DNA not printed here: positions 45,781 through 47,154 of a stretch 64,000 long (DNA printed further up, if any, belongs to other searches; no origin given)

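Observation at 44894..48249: Three tandem paralogous prepilin-LamG genes inserted between fusA and tuf in the str operon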

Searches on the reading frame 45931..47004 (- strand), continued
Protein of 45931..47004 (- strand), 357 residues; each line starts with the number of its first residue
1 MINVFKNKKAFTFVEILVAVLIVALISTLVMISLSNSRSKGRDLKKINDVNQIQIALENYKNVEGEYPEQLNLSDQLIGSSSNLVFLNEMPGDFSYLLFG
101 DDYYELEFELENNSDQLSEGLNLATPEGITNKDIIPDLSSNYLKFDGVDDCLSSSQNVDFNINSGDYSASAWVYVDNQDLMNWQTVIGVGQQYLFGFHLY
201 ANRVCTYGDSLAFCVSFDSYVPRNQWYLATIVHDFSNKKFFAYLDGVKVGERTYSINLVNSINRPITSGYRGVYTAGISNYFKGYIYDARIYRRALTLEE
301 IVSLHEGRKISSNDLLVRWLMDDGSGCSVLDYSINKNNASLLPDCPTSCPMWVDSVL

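Call 49: search_solved_structures(query=A3, max_evalue=0.01)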
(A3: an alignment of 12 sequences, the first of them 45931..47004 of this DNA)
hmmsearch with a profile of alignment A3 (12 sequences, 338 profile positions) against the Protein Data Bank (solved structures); distinct sequences matched with E-value up to 0.01: 12.
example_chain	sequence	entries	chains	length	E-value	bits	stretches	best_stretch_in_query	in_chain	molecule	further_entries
4qvs_A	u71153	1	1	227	6.3e-17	65.2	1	141-325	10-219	S-layer domain-containing protein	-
5hon_A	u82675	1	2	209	7.3e-09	38.7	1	138-326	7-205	Extracellular arabinanase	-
5ho0_A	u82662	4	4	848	5.3e-08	35.9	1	136-326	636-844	Extracellular arabinanase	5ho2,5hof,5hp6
7tgg_A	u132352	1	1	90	7.1e-07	32.2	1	7-61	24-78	Geopilin domain 1 protein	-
5wda_A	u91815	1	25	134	1.4e-06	31.2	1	13-73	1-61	General secretion pathway protein G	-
9egp_A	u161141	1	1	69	1.4e-06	31.2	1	7-69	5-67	Geopilin domain 1 protein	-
2m7g_A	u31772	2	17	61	0.00031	23.5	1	13-61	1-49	Geopilin domain 1 protein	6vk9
8pvq_A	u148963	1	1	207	0.0073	19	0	194-323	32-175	Pentraxin-related protein PTX3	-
9k6v_A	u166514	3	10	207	0.0074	19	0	194-323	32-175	Pentraxin-related protein PTX3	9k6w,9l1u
9k6u_B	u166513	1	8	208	0.0075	19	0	194-323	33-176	Pentraxin-related protein PTX3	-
9k6n_A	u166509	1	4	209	0.0076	18.9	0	194-323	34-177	Pentraxin-related protein PTX3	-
3flp_A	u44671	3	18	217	0.0096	18.6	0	240-325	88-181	SAP-like pentraxin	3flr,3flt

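Call 52: search_protein_families(library=pfam, proteins=[L005:11208-12365:+, L001:8986-10017:+, L005:4211-6412:+], max_evalue=0.01)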
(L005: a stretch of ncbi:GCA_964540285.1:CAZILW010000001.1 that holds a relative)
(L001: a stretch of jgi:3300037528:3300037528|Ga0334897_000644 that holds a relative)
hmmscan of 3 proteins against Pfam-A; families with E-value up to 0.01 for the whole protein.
L005:11208-12365:+ (385 aa): 3 families
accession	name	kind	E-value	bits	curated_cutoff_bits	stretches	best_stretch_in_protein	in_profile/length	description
PF13385.13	Laminin_G_3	-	2.1e-15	57.6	27.6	1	215-370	16-150/151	Concanavalin A-like lectin/glucanases superfamily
PF07963.17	N_methyl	-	3.9e-06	26.6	21.2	1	8-32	2-26/27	Prokaryotic N-terminal methylation motif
PF02973.23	Sialidase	-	0.0061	16.5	26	0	303-372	116-183/189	Sialidase, N-terminal domain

L001:8986-10017:+ (343 aa): 2 families
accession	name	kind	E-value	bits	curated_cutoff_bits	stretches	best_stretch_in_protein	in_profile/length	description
PF13385.13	Laminin_G_3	-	9.3e-10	39.3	27.6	1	197-335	3-150/151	Concanavalin A-like lectin/glucanases superfamily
PF07963.17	N_methyl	-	0.00011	22.1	21.2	1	8-32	2-26/27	Prokaryotic N-terminal methylation motif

L005:4211-6412:+ (733 aa): 3 families
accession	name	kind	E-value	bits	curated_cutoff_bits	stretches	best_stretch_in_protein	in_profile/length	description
PF09603.15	Fib_succ_major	-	1.6e-51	175.7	33.9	2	211-414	1-187/187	Fibrobacter succinogenes major domain (Fib_succ_major)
PF07963.17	N_methyl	-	1.6e-08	34.2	21.2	1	8-32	2-26/27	Prokaryotic N-terminal methylation motif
PF08334.16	T2SSG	-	0.00019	21.9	21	1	40-133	6-96/108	Type II secretion system (T2SS), protein G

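Call 69: find_encoding_contigs(protein=P0157, flank=6000, max_places=4)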
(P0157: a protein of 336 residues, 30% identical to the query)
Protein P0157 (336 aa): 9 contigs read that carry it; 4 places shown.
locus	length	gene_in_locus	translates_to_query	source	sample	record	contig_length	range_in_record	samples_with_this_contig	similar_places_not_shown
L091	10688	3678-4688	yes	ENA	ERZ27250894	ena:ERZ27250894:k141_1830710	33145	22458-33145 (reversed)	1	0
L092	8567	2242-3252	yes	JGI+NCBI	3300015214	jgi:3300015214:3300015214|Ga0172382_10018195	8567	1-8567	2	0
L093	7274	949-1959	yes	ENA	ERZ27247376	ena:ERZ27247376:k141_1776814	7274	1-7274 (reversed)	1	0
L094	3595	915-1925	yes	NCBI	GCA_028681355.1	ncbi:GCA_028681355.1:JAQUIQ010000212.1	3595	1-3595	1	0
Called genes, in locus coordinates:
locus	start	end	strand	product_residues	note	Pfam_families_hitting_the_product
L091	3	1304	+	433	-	?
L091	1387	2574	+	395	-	PF13385:Laminin_G_3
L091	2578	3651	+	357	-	PF13385:Laminin_G_3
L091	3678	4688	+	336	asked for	PF13385:Laminin_G_3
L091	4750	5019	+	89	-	-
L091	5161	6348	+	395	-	PF00009:GTP_EFTU, PF03144:GTP_EFTU_D2, PF03143:GTP_EFTU_D3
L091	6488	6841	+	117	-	PF00338:Ribosomal_S10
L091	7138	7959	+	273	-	PF00297:Ribosomal_L3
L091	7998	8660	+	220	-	PF00573:Ribosomal_L4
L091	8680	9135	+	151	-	PF00276:Ribosomal_L23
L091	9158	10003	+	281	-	PF00181:Ribosomal_L2_N, PF03947:Ribosomal_L2_C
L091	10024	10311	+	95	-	PF00203:Ribosomal_S19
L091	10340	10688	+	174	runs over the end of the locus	PF00237:Ribosomal_L22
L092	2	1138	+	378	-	PF13385:Laminin_G_3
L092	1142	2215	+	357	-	PF13385:Laminin_G_3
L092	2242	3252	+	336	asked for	PF13385:Laminin_G_3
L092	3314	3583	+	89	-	-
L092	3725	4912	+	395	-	PF00009:GTP_EFTU, PF03144:GTP_EFTU_D2, PF03143:GTP_EFTU_D3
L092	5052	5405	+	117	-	PF00338:Ribosomal_S10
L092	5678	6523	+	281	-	PF00297:Ribosomal_L3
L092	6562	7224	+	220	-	PF00573:Ribosomal_L4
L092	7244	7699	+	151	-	PF00276:Ribosomal_L23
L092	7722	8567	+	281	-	PF00181:Ribosomal_L2_N, PF03947:Ribosomal_L2_C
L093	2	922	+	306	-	?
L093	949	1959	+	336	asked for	PF13385:Laminin_G_3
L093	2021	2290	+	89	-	-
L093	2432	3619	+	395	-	PF00009:GTP_EFTU, PF03144:GTP_EFTU_D2, PF03143:GTP_EFTU_D3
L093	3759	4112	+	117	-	PF00338:Ribosomal_S10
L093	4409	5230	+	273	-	PF00297:Ribosomal_L3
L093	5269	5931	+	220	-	PF00573:Ribosomal_L4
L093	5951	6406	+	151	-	PF00276:Ribosomal_L23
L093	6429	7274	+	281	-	PF00181:Ribosomal_L2_N, PF03947:Ribosomal_L2_C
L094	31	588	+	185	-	PF13385:Laminin_G_3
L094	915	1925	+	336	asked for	PF13385:Laminin_G_3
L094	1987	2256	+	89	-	-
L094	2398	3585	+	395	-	PF00009:GTP_EFTU, PF03144:GTP_EFTU_D2, PF03143:GTP_EFTU_D3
